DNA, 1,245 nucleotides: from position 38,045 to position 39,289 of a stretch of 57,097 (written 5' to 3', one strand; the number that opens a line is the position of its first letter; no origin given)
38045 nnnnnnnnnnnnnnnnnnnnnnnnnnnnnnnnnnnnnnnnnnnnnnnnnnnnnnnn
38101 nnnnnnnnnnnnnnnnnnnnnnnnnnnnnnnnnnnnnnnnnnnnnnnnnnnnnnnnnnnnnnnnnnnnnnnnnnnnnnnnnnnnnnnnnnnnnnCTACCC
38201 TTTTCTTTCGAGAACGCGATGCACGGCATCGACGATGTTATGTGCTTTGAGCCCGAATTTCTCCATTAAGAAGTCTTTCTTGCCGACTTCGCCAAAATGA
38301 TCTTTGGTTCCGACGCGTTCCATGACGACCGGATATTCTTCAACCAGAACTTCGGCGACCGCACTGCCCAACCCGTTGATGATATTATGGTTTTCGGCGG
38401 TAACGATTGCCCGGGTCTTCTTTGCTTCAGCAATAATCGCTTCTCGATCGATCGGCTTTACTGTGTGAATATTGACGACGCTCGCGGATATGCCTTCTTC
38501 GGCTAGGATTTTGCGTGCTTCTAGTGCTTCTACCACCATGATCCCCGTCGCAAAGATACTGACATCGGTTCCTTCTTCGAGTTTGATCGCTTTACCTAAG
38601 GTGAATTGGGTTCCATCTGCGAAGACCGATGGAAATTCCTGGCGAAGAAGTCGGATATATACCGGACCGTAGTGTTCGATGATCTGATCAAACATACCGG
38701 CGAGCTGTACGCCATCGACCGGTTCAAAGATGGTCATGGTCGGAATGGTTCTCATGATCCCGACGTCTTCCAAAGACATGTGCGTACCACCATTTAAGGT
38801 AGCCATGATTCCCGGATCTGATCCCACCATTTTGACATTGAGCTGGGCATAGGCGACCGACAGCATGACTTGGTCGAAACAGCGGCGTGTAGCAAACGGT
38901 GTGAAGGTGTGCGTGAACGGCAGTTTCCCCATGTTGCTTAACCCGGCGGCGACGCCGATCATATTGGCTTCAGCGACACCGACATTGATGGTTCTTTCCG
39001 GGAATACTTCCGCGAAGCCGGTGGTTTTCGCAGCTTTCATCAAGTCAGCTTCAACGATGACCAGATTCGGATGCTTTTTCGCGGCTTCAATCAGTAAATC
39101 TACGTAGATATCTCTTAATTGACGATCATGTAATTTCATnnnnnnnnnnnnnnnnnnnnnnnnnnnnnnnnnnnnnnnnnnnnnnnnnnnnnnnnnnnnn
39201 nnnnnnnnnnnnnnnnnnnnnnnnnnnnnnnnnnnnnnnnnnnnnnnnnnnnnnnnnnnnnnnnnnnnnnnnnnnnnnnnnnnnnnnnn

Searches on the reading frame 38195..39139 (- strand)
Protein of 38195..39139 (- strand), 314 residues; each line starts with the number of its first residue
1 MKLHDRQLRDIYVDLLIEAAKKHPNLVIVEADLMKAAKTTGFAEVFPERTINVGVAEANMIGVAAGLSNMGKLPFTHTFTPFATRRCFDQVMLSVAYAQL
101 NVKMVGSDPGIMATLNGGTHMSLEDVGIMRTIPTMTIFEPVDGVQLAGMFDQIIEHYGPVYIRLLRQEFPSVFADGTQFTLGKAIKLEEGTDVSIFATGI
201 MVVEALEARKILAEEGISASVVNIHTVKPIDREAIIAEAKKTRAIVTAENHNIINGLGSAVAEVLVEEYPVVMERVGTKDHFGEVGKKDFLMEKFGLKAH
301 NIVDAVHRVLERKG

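Call 4: search_protein_families(library=pfam, proteins=[window:38195-39139:-])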
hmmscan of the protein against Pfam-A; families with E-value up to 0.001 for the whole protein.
window:38195-39139:- (314 aa): 3 families
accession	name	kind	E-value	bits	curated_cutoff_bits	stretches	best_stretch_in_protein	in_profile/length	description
PF02779.29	Transket_pyr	-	9.2e-32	110.5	27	1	7-169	4-172/174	Transketolase, pyrimidine binding domain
PF02780.25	Transketolase_C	-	3.7e-29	101.6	25.9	1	182-302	1-124/124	Transketolase, C-terminal domain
PF22613.1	Transketolase_C_1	-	5.6e-08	33.4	27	1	189-297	10-112/113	Transketolase-like TK C-terminal domain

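Call 5: search_protein_families(library=ncbifam, proteins=[window:38195-39139:-])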
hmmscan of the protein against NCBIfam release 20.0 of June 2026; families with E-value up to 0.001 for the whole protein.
window:38195-39139:- (314 aa): 11 families
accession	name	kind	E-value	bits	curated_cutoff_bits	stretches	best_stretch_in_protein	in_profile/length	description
NF004559.0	PRK05899.2-5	equivalog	3.9e-69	233.5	488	1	9-311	321-625/627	transketolase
TIGR00204.1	dxs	equivalog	8.3e-46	156.7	465.95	1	10-310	314-615/616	1-deoxy-D-xylulose-5-phosphate synthase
NF004556.0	PRK05899.2-2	equivalog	3.5e-41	141.2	575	1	20-310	342-638/639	transketolase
NF003933.0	PRK05444.2-2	equivalog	1.3e-36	126.3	395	1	13-310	300-605/606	1-deoxy-D-xylulose-5-phosphate synthase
NF008968.0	PRK12315.1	subfamily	8e-30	103.6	510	1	6-310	279-581/582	1-deoxy-D-xylulose-5-phosphate synthase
TIGR00232.1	tktlase_bact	equivalog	7.3e-22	77.5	682.25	1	10-310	353-653/654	transketolase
NF008854.0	PRK11892.1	equivalog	5.9e-20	71.4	454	1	44-268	185-418/464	pyruvate dehydrogenase complex E1 component subunit beta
NF006667.0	PRK09212.1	subfamily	1e-19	70.6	321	1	40-280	42-295/327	pyruvate dehydrogenase complex E1 component subunit beta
NF004558.0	PRK05899.2-4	equivalog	1.5e-16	59.9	788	1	16-309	354-649/651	transketolase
NF007201.0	PRK09622.1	equivalog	3.4e-06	26.2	590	1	175-276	253-353/405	2-oxoacid:ferredoxin oxidoreductase subunit alpha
NF006412.0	PRK08659.1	equivalog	0.00016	21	411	1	188-249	272-333/378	2-oxoacid:acceptor oxidoreductase subunit alpha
